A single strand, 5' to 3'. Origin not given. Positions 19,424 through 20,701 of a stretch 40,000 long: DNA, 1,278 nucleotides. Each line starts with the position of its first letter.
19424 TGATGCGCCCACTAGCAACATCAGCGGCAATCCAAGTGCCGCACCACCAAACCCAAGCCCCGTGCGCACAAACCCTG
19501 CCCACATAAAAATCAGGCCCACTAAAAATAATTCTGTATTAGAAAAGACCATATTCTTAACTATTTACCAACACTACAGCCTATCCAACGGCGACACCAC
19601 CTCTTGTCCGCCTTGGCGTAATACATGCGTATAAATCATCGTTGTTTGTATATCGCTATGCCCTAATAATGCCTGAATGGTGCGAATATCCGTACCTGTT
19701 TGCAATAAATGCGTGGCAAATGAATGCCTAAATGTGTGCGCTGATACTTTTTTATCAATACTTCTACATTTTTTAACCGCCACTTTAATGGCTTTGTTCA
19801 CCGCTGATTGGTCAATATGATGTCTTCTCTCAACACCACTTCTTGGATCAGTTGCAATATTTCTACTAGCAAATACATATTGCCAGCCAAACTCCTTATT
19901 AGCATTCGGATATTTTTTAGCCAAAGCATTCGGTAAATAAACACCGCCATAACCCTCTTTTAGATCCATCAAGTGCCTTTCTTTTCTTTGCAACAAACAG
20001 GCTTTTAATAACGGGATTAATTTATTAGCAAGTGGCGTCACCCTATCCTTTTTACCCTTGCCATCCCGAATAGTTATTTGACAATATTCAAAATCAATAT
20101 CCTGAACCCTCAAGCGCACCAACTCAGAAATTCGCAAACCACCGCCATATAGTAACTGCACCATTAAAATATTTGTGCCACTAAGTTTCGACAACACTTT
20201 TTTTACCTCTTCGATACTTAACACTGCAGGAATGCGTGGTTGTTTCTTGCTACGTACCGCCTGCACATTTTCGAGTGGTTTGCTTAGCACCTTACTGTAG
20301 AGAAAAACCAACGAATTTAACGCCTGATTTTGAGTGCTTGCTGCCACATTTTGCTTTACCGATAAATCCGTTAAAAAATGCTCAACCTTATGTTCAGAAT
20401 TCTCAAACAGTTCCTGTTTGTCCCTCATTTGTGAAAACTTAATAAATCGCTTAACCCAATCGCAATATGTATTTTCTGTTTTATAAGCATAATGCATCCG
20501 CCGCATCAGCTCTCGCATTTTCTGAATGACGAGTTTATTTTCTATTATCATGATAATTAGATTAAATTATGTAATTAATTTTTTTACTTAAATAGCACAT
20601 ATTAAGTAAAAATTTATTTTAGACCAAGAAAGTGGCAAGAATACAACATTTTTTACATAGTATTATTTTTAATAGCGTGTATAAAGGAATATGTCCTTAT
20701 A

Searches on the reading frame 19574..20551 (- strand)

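Call 5: search_protein_families(library=pfam, proteins=[window:19574-20551:-], max_evalue=0.01)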
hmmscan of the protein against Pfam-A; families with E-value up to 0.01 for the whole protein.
window:19574-20551:- (325 aa): 3 families
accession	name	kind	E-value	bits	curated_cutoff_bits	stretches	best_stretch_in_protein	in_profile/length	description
PF00589.27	Phage_integrase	-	5.5e-39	134.1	27.1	1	118-311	10-169/172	Phage integrase family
PF13495.12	Phage_int_SAM_4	-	1.7e-23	83.3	27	1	9-94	2-84/85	Phage integrase, N-terminal SAM-like domain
PF16795.10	Phage_integr_3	-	0.003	17.9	27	0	243-302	87-138/161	Archaeal phage integrase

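Call 24: search_protein_families(library=ncbifam, proteins=[window:19574-20551:-], max_evalue=0.01)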
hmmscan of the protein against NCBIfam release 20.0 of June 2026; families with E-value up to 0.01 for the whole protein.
window:19574-20551:- (325 aa): 13 families
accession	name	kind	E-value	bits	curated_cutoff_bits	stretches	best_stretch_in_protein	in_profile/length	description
TIGR02249.1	integrase_gron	subfamily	1.2e-128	429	265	1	8-325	1-315/315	integron integrase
NF011946.0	PRK15417.1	equivalog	1.8e-89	300.3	435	1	8-325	16-330/337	integron integrase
NF040815.2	recomb_XerA_Arch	equivalog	1.3e-48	165.9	220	2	19-190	10-176/263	site-specific tyrosine recombinase/integron integrase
NF001399.0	PRK00283.1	subfamily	7.6e-45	153.4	279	1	15-319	16-292/300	tyrosine recombinase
TIGR02225.1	recomb_XerD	equivalog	8.2e-45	153.3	329.6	2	242-314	207-278/290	site-specific tyrosine recombinase XerD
TIGR02224.1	recomb_XerC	equivalog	2.2e-43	148.7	335.15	2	244-313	212-280/295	tyrosine recombinase XerC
NF002331.0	PRK01287.1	subfamily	2.7e-34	118.7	371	2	246-311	248-313/365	site-specific tyrosine recombinase XerC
NF003462.0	PRK05084.1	equivalog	2.2e-20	72.7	267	2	244-320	281-354/360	tyrosine recombinase XerS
NF007370.0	PRK09870.1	subfamily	7.2e-11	42.1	221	2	265-309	134-178/200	tyrosine-type DNA invertase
NF007371.0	PRK09871.1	subfamily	7.5e-10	38.7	222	2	254-309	119-173/198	tyrosine-type DNA invertase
NF002685.0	PRK02436.1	equivalog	3.1e-07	30.5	178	1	14-191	7-173/245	site-specific tyrosine recombinase XerD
NF041502.1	integrase_1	equivalog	3.4e-07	29.4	350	1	240-312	284-362/484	site-specific integrase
NF040693.1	recomb_GmtY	equivalog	3.6e-07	29.8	340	2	269-309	391-431/441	gamma-mobile-trio recombinase GmtY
